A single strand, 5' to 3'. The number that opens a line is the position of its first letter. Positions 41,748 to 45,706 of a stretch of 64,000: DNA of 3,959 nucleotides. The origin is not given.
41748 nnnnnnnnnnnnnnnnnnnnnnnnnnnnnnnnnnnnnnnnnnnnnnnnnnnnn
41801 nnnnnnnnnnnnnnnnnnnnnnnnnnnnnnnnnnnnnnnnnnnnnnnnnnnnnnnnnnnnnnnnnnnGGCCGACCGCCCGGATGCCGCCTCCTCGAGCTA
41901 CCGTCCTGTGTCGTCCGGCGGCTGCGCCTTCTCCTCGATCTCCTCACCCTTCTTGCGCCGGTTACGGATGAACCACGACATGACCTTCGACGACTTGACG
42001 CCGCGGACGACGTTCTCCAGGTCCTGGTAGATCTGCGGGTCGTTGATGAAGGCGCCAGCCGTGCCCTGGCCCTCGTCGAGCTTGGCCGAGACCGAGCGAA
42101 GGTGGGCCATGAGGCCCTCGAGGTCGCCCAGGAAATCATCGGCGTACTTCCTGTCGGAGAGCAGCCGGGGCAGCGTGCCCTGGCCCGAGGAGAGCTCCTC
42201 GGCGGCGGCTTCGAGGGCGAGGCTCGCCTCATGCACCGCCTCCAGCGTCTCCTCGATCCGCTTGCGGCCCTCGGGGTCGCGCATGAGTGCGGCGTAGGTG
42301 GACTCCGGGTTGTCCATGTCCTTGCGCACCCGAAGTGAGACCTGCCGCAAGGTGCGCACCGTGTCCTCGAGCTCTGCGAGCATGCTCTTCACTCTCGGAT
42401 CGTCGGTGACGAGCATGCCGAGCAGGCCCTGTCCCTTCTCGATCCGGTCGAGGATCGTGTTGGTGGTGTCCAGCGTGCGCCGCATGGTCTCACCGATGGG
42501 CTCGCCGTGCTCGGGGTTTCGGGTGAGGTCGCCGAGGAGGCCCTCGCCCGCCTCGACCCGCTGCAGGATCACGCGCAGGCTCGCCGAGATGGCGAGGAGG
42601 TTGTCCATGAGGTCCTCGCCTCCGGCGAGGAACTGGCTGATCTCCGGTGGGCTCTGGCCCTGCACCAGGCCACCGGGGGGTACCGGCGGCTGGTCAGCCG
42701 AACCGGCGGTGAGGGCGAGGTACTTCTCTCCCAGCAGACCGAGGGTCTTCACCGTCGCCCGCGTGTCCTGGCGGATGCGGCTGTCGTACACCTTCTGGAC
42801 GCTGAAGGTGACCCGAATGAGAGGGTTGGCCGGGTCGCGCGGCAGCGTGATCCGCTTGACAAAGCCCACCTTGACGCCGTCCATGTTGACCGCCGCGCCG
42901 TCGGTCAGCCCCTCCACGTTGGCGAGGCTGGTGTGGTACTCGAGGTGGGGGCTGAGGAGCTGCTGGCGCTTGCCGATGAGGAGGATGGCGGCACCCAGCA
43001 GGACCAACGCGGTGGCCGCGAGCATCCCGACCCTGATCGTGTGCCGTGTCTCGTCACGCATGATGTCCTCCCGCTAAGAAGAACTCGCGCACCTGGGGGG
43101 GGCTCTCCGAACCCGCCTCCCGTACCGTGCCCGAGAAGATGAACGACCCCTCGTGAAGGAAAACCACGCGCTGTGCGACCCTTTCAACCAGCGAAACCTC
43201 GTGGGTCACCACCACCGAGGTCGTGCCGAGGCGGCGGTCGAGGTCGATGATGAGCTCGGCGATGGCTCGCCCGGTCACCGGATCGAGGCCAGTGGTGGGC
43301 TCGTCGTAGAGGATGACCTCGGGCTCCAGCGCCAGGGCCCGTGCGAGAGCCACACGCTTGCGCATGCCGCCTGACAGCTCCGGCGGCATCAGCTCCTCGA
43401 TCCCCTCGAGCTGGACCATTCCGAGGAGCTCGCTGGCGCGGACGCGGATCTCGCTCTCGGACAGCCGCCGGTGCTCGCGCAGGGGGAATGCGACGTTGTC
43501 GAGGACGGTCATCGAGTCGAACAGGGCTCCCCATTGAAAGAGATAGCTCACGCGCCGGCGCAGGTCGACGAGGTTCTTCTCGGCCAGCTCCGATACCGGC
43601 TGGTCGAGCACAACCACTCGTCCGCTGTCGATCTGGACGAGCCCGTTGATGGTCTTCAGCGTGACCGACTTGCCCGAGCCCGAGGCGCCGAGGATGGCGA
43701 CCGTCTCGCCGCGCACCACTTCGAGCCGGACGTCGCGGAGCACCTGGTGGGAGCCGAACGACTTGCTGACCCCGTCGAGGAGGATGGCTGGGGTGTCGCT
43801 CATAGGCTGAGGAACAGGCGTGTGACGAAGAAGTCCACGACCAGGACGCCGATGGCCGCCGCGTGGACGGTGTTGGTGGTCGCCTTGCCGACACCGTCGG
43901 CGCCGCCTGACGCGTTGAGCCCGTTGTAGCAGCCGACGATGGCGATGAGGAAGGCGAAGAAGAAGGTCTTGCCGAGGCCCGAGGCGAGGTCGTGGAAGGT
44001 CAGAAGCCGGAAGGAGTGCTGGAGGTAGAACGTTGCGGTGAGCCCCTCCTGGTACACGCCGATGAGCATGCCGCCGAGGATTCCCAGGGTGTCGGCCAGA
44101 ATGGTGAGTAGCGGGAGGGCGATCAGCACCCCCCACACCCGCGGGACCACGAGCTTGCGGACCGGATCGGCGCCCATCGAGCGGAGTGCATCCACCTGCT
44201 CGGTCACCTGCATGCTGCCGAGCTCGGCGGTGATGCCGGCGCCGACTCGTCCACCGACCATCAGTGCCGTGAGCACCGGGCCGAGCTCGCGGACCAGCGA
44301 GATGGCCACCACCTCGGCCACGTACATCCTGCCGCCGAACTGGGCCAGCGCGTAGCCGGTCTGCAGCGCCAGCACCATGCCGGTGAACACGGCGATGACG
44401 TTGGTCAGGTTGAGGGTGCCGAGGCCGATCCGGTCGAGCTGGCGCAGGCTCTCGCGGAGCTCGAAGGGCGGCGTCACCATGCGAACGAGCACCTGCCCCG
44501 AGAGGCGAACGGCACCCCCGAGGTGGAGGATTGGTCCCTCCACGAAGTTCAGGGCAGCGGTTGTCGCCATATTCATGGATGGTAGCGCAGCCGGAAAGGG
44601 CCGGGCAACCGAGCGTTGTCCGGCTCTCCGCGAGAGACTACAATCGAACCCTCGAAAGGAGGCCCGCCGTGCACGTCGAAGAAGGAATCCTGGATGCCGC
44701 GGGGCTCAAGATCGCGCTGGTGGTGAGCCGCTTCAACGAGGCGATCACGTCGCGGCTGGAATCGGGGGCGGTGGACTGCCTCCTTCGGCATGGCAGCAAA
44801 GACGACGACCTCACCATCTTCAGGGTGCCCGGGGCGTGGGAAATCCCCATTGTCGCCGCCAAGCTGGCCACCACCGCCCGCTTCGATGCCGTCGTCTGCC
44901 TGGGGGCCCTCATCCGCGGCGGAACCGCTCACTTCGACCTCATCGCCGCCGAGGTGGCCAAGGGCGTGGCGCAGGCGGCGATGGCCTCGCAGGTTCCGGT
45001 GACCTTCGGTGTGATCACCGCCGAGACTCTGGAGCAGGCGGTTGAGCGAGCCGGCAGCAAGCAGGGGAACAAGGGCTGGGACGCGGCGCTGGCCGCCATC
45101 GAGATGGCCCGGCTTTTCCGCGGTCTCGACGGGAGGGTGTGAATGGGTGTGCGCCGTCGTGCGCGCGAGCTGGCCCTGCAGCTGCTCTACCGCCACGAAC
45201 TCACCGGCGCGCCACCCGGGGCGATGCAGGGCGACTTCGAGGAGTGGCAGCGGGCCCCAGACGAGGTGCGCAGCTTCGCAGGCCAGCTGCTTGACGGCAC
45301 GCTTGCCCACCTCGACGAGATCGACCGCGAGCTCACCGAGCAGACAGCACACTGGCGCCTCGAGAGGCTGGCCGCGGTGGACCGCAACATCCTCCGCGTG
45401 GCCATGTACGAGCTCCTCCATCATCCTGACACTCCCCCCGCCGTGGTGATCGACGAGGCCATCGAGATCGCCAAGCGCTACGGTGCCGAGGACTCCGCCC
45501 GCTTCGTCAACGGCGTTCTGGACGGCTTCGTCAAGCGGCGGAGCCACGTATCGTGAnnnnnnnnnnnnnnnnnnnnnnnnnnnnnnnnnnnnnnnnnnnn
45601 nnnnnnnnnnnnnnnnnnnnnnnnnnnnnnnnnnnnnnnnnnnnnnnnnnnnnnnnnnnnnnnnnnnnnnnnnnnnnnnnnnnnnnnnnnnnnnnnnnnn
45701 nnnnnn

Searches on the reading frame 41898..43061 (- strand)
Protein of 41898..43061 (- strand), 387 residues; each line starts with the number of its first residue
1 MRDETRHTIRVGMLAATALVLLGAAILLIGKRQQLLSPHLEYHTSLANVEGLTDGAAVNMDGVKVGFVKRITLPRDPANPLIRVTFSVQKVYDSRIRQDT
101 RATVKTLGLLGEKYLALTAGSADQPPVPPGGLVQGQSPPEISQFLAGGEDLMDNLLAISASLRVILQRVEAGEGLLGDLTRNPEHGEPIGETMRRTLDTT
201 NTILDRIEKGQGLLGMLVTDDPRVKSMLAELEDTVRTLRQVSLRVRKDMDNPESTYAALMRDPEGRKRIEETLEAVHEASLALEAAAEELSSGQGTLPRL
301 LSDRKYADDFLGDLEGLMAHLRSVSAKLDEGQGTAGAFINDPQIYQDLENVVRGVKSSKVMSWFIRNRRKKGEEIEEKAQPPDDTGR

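Call 75: search_protein_families(library=pfam, proteins=[window:41898-43061:-], max_evalue=0.00001)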
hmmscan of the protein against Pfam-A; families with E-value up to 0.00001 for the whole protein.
window:41898-43061:- (387 aa): 1 family
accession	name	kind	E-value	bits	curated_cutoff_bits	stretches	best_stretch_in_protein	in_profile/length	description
PF02470.25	MlaD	-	4e-19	69.1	25.1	1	40-120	3-81/81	MlaD protein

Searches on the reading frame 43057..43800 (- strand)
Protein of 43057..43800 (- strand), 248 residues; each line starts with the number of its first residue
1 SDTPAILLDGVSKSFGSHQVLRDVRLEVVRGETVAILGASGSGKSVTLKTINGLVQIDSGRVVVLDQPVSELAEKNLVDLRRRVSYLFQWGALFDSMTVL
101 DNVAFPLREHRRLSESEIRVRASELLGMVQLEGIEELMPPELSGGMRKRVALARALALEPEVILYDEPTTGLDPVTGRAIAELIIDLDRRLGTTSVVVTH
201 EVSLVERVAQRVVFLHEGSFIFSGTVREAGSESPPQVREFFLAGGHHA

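Call 78: search_protein_families(library=pfam, proteins=[window:43057-43800:-], max_evalue=0.0001)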
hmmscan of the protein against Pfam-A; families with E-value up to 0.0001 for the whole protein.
window:43057-43800:- (248 aa): 2 families
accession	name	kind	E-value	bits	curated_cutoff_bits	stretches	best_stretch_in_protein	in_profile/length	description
PF00005.33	ABC_tran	-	3.9e-31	108.9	25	1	21-170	1-137/137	ABC transporter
PF13304.12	AAA_21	-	1.6e-07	32.1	27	1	101-205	205-303/304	AAA domain, putative AbiEii toxin, Type IV TA system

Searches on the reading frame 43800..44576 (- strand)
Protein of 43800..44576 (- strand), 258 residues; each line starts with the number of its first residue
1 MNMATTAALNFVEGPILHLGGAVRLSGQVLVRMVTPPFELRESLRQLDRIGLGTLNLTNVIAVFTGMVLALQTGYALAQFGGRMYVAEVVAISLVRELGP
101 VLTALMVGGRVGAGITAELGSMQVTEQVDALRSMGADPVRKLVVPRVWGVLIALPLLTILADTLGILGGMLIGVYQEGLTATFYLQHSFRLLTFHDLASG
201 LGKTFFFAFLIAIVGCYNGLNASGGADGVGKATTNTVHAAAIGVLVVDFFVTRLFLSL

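Call 75: search_protein_families(library=pfam, proteins=[window:43800-44576:-], max_evalue=0.00001)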
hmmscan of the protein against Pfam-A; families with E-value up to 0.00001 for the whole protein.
window:43800-44576:- (258 aa): 1 family
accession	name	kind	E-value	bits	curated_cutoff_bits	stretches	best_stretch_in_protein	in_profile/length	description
PF02405.21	MlaE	-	1e-75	254.4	22.5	1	44-253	2-211/212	Permease MlaE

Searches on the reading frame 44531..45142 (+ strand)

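Call 76: search_protein_families(library=pfam, proteins=[window:44531-45142:+], max_evalue=0.00001)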
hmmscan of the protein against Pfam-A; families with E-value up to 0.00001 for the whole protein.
window:44531-45142:+ (203 aa): 1 family
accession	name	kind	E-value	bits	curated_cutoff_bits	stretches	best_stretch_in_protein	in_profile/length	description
PF00885.24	DMRL_synthase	-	4.2e-55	185.9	26.7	1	58-196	1-138/139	6,7-dimethyl-8-ribityllumazine synthase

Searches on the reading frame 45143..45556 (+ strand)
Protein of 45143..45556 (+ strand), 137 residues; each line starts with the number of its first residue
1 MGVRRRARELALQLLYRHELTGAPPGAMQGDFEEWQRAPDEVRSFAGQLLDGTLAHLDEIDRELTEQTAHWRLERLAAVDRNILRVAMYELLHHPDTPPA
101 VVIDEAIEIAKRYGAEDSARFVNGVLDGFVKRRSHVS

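Call 76: search_protein_families(library=pfam, proteins=[window:45143-45556:+], max_evalue=0.00001)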
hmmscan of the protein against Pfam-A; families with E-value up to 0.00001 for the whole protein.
window:45143-45556:+ (137 aa): 1 family
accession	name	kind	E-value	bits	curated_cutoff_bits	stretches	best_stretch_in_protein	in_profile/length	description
PF01029.23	NusB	-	2.7e-37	128.6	23.1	1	5-130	1-132/133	NusB family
